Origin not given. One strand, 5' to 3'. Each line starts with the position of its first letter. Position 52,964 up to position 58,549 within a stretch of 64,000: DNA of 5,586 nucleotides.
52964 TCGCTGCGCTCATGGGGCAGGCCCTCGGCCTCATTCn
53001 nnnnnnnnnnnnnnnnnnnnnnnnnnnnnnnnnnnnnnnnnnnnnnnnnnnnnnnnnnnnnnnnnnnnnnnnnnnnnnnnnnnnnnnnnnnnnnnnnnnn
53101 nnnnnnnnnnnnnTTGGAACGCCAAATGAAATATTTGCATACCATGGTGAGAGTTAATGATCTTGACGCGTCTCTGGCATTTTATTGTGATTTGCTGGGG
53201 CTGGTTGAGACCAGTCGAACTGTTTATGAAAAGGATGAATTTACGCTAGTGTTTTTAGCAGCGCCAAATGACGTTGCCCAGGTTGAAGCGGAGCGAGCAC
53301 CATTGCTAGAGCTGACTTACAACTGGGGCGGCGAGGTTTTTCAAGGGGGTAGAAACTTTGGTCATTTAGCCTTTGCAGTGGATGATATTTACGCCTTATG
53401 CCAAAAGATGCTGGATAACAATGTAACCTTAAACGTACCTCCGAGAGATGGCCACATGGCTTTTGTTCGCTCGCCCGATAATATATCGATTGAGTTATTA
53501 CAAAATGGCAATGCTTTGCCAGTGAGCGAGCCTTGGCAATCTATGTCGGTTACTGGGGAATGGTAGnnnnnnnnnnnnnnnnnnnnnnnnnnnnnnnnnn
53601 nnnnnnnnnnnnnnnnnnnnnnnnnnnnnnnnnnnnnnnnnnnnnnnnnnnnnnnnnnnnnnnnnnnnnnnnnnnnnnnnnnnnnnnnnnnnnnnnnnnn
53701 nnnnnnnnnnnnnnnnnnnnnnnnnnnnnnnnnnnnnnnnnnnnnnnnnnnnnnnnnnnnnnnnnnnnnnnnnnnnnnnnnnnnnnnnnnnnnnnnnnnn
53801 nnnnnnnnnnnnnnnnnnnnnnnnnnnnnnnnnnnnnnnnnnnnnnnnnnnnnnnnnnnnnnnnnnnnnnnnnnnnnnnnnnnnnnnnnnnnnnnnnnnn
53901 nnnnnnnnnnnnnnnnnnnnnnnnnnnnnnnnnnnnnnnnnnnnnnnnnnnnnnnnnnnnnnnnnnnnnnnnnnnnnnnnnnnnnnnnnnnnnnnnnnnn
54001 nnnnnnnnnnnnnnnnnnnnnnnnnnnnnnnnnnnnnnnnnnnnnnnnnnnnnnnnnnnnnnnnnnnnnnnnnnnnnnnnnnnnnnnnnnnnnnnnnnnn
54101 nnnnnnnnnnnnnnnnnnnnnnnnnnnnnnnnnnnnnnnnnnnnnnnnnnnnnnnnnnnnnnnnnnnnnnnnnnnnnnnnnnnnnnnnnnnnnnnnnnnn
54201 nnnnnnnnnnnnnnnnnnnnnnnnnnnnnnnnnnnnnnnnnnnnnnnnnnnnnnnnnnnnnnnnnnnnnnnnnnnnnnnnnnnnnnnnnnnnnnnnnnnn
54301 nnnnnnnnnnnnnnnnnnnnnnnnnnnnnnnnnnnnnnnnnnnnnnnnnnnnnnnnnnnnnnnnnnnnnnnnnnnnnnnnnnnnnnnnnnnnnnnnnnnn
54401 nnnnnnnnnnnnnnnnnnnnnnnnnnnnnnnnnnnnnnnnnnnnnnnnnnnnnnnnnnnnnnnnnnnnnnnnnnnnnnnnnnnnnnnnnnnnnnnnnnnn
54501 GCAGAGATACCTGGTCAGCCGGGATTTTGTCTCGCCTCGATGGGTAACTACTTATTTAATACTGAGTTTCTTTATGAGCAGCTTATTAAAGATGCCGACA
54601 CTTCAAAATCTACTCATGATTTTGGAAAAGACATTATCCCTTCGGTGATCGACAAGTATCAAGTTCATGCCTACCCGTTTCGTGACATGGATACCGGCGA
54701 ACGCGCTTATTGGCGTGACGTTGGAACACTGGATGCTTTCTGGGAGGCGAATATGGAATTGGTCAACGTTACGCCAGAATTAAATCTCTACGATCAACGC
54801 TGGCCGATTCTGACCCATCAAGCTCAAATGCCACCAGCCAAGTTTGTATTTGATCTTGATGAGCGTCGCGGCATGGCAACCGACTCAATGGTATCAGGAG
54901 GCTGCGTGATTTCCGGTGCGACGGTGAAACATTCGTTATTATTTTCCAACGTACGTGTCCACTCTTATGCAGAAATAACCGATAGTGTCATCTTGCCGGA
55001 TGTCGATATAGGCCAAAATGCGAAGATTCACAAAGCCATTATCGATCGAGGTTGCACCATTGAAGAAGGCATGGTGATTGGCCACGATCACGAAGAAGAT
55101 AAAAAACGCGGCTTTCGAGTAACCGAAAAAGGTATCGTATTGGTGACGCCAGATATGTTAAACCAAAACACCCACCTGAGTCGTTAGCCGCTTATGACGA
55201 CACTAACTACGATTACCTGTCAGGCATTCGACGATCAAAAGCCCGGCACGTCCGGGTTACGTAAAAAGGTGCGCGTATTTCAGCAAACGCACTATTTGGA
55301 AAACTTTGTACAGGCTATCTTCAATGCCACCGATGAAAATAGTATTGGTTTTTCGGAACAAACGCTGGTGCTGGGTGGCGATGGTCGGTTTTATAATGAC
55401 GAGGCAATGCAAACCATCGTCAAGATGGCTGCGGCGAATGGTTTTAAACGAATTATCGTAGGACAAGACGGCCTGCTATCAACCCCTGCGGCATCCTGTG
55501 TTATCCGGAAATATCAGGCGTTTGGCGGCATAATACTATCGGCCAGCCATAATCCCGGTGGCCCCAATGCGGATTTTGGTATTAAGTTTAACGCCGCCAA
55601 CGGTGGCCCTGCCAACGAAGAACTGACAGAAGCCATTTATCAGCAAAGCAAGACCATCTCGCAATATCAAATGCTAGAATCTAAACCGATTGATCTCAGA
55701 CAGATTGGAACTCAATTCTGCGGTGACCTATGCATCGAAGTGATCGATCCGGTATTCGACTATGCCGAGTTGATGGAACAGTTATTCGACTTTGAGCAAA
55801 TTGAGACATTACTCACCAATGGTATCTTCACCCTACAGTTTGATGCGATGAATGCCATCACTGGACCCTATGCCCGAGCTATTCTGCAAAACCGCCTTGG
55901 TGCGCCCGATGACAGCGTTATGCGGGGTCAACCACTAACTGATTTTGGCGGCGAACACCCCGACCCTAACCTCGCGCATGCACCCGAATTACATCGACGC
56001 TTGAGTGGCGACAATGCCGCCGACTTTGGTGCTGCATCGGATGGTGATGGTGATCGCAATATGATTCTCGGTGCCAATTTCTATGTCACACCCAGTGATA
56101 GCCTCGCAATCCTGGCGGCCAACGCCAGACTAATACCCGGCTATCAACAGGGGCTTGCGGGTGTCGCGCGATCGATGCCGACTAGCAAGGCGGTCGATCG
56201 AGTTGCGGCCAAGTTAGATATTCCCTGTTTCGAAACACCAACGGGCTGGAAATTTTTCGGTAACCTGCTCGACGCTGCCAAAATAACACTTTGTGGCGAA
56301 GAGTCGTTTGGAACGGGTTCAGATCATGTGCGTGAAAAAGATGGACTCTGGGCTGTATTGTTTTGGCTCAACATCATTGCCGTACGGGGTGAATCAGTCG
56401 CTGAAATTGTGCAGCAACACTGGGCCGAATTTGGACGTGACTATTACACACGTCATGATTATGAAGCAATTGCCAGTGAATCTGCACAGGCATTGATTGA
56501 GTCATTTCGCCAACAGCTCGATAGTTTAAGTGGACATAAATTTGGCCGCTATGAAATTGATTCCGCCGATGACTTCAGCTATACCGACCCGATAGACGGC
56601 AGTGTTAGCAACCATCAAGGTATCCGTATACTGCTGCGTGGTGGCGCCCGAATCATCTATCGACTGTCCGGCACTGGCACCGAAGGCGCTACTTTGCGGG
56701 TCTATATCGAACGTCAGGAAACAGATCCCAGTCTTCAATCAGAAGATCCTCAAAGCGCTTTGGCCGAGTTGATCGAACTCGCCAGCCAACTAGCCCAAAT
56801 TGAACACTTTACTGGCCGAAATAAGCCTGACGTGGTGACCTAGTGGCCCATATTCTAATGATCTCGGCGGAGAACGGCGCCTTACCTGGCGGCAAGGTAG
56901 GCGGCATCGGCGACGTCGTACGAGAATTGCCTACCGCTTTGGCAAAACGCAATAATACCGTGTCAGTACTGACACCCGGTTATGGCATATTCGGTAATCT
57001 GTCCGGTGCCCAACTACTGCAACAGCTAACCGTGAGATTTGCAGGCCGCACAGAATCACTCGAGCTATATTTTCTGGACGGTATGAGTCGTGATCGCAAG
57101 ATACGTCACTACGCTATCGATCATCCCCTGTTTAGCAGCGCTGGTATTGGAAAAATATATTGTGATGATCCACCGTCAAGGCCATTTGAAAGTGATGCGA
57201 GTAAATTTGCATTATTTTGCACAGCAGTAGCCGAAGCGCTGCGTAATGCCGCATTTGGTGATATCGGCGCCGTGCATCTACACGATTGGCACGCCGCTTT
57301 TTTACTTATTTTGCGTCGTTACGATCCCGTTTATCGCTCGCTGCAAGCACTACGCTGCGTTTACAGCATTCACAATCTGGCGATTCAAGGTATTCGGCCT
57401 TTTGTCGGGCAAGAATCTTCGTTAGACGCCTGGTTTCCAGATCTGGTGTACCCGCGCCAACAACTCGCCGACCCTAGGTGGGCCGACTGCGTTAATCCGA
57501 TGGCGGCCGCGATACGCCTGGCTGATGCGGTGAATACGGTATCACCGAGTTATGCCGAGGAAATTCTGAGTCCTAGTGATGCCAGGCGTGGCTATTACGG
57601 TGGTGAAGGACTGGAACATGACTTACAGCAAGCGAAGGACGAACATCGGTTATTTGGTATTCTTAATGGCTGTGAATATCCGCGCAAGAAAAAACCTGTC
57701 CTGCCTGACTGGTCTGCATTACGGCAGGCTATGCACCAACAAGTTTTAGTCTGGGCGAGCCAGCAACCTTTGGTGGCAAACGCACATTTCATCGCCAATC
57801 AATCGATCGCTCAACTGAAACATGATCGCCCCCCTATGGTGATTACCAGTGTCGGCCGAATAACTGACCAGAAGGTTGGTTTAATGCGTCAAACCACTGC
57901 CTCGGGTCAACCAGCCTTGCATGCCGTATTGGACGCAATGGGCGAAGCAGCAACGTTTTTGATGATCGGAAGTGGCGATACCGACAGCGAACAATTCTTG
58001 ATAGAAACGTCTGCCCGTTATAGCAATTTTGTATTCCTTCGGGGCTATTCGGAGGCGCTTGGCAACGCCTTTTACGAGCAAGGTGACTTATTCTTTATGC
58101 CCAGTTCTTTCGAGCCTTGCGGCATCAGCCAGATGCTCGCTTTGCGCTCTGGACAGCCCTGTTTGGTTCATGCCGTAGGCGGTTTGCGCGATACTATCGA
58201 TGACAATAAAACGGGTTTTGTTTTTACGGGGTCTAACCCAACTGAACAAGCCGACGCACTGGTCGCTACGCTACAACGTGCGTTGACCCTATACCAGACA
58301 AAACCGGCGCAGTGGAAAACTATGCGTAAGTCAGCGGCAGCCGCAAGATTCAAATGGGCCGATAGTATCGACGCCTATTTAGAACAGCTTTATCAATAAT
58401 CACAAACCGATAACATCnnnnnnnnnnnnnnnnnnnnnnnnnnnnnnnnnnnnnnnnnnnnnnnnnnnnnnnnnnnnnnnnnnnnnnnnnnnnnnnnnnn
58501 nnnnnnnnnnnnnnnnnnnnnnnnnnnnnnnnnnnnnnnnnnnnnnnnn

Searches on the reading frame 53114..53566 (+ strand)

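Call 19: search_protein_families(library=pfam, proteins=[window:53114-53566:+], max_evalue=0.00001)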
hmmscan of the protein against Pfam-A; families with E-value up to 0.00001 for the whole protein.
window:53114-53566:+ (150 aa): 2 families
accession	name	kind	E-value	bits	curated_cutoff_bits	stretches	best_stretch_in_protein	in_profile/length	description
PF00903.31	Glyoxalase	-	1.3e-16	61.5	20.6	1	8-128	3-121/121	Glyoxalase/Bleomycin resistance protein/Dioxygenase superfamily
PF13669.12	Glyoxalase_4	-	2e-12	47.8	27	1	9-112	2-100/109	Glyoxalase/Bleomycin resistance protein/Dioxygenase superfamily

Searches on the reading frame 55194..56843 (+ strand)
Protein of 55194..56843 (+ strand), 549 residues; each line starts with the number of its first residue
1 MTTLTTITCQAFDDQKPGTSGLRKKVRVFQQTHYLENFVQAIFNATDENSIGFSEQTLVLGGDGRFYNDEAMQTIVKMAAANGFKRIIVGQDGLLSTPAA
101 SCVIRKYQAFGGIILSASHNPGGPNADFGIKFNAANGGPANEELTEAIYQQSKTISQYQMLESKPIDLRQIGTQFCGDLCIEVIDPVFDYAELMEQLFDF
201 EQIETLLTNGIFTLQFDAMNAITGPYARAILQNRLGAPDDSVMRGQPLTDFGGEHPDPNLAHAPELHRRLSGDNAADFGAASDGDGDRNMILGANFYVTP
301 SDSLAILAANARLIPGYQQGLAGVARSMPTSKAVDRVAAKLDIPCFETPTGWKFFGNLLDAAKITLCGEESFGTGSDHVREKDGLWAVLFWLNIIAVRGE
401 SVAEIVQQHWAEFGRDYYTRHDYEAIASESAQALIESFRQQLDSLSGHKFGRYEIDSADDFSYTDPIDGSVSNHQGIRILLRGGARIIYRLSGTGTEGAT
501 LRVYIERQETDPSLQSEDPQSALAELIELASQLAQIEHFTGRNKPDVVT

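Call 19: search_protein_families(library=pfam, proteins=[window:55194-56843:+], max_evalue=0.00001)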
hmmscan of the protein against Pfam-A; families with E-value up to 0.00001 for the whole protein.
window:55194-56843:+ (549 aa): 4 families
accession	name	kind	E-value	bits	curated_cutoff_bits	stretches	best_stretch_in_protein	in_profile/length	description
PF24947.1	PGM1_C_vert_fung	-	1.4e-46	158.6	27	1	415-546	1-138/138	Phosphoglucomutase-1, C-terminal domain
PF02878.22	PGM_PMM_I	-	4.7e-34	117.5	22.5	1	15-158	2-137/138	Phosphoglucomutase/phosphomannomutase, alpha/beta/alpha domain I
PF02880.22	PGM_PMM_III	-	2.8e-26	92.4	20.7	1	301-413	2-115/115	Phosphoglucomutase/phosphomannomutase, alpha/beta/alpha domain III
PF02879.22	PGM_PMM_II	-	9.3e-10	39.4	29.3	1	190-292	3-99/103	Phosphoglucomutase/phosphomannomutase, alpha/beta/alpha domain II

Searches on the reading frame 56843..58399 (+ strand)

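Call 19: search_protein_families(library=pfam, proteins=[window:56843-58399:+], max_evalue=0.00001)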
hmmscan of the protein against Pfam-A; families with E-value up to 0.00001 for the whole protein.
window:56843-58399:+ (518 aa): 5 families
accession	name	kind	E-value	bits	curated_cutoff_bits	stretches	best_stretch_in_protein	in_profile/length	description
PF08323.17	Glyco_transf_5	-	5.9e-55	187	22.7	1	3-262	1-238/239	Starch synthase catalytic domain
PF13692.12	Glyco_trans_1_4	-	1e-13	52.2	27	1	360-478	25-141/142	Glycosyl transferases group 1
PF00534.26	Glycos_transf_1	-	2.3e-13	50.5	26.4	1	359-474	37-153/172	Glycosyl transferases group 1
PF13439.12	Glyco_transf_4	-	2.3e-07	31.4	28.5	0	19-243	1-150/170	Glycosyltransferase Family 4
PF20706.3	GT4-conflict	-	3.6e-07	29.9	26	0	334-510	200-383/385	Family 4 Glycosyltransferase in conflict systems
